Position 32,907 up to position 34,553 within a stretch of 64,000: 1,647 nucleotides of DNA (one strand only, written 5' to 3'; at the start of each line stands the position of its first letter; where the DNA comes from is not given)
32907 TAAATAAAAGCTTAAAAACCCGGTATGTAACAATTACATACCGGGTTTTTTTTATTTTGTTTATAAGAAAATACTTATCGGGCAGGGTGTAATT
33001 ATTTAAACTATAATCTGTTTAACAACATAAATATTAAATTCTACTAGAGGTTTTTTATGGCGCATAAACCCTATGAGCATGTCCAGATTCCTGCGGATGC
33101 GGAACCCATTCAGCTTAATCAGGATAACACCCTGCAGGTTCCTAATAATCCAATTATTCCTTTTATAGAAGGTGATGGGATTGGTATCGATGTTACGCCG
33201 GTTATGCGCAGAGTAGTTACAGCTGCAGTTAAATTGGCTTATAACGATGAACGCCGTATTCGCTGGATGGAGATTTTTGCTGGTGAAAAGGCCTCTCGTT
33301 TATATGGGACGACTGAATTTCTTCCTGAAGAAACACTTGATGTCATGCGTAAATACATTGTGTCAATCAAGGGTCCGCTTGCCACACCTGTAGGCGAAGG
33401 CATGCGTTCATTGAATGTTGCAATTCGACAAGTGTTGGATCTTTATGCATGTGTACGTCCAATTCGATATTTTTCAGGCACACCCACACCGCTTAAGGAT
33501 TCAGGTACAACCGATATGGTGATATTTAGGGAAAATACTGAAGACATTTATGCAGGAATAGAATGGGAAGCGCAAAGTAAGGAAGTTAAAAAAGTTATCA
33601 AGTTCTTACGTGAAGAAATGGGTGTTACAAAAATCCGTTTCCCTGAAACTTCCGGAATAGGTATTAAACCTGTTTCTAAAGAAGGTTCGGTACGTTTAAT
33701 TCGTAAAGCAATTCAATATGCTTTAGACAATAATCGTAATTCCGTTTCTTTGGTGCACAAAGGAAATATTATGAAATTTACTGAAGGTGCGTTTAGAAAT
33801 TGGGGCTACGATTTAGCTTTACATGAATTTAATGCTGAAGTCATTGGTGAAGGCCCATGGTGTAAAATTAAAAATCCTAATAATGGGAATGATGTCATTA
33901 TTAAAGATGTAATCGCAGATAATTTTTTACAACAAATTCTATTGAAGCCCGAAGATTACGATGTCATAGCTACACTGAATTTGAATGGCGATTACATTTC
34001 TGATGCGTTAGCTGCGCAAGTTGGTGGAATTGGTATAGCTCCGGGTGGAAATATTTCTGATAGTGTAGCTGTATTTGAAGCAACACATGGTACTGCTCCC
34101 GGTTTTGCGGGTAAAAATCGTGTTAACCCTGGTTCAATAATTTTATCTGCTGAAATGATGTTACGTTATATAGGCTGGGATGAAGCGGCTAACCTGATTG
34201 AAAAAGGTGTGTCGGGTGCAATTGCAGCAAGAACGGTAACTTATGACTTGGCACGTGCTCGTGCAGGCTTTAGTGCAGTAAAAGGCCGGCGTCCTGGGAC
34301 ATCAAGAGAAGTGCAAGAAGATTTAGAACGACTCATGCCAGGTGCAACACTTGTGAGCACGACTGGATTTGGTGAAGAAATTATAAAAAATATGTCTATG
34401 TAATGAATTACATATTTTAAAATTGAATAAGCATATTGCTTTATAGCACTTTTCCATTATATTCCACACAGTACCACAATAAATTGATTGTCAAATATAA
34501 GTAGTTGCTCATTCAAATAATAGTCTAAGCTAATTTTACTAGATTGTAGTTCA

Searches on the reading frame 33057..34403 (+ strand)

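Call 56: search_protein_families(library=ncbifam, max_evalue=0.00001, proteins=[window:33057-34403:+])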
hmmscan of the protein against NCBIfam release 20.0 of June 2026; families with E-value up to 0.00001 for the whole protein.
window:33057-34403:+ (448 aa): 17 families
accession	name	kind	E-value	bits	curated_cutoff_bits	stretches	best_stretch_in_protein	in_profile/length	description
NF005425.0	PRK07006.1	equivalog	6.6e-212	703.7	490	1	6-409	2-404/416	NADP-dependent isocitrate dehydrogenase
TIGR00183.1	prok_nadp_idh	equivalog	3.4e-204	678.4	567.3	1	6-410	2-405/417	isocitrate dehydrogenase (NADP(+))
NF005610.0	PRK07362.1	equivalog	2.9e-156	520.9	585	2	5-266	3-270/474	NADP-dependent isocitrate dehydrogenase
NF005036.0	PRK06451.1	equivalog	1.5e-138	462.1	484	1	10-400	3-388/412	NADP-dependent isocitrate dehydrogenase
NF006673.0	PRK09222.1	equivalog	9e-70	236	509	2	203-404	143-324/482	NADP-dependent isocitrate dehydrogenase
TIGR02088.1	LEU3_arch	subfamily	9e-65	219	409.8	2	193-399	127-311/324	isopropylmalate/isohomocitrate dehydrogenases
NF006529.0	PRK08997.1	equivalog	1e-63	215.3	510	2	279-399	198-319/335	isocitrate dehydrogenase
NF040626.1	AksF2_Meth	equivalog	1.2e-55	189.1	540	3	280-398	194-313/333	homoisocitrate dehydrogenase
TIGR02924.1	ICDH_alpha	equivalog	4.3e-54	184.3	561.35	2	202-403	138-319/473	isocitrate dehydrogenase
TIGR00175.1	mito_nad_idh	equivalog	4.3e-54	183.9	432.4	2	203-399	140-318/334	isocitrate dehydrogenase (NAD(+))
NF040619.1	AksF_Meth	equivalog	7.1e-53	179.9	500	1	34-399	4-331/343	homoisocitrate dehydrogenase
NF002898.0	PRK03437.1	equivalog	3.5e-42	144.9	393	2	294-394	225-328/347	3-isopropylmalate dehydrogenase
NF040855.1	iso_homocit_dh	equivalog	4.7e-36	124.7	680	2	278-401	184-305/345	isocitrate--homoisocitrate dehydrogenase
TIGR02089.1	TTC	equivalog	1.5e-30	106.3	470.4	2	280-399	214-336/352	tartrate dehydrogenase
TIGR00169.1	leuB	equivalog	3.4e-28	98.7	353.2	1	279-402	211-336/349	3-isopropylmalate dehydrogenase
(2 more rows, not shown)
